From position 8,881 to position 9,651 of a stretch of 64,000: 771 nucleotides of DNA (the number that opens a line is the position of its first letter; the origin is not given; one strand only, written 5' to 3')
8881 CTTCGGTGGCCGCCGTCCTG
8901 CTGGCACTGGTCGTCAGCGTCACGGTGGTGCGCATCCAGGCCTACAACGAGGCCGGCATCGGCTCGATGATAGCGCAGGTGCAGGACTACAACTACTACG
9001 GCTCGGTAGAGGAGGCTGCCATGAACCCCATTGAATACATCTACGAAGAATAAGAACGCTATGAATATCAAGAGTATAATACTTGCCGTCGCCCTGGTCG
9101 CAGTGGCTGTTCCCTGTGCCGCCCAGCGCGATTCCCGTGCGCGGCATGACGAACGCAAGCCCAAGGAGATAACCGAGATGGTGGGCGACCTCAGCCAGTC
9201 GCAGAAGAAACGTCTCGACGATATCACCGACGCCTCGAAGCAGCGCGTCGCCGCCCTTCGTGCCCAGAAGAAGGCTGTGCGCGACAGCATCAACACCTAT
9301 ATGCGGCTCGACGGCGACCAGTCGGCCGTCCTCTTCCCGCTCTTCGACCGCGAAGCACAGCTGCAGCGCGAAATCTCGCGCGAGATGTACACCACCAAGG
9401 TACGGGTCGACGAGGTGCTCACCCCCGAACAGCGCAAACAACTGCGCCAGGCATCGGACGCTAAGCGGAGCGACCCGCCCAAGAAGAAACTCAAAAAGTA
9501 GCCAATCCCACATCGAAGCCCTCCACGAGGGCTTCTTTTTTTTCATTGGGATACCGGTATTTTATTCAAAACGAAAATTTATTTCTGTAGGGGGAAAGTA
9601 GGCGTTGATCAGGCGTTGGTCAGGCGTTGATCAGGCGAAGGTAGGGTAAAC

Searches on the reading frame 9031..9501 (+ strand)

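Call 21: search_protein_families(library=pfam, proteins=[window:9031-9501:+])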
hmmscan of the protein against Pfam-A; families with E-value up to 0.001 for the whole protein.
window:9031-9501:+ (156 aa): 2 families
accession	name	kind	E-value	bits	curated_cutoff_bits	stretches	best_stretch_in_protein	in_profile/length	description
PF13801.11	Metal_resist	-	4.2e-08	33.8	29.2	1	16-136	3-124/125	Heavy-metal resistance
PF07813.17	LTXXQ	-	1.8e-05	25.8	24.3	1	53-140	14-98/100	LTXXQ motif family protein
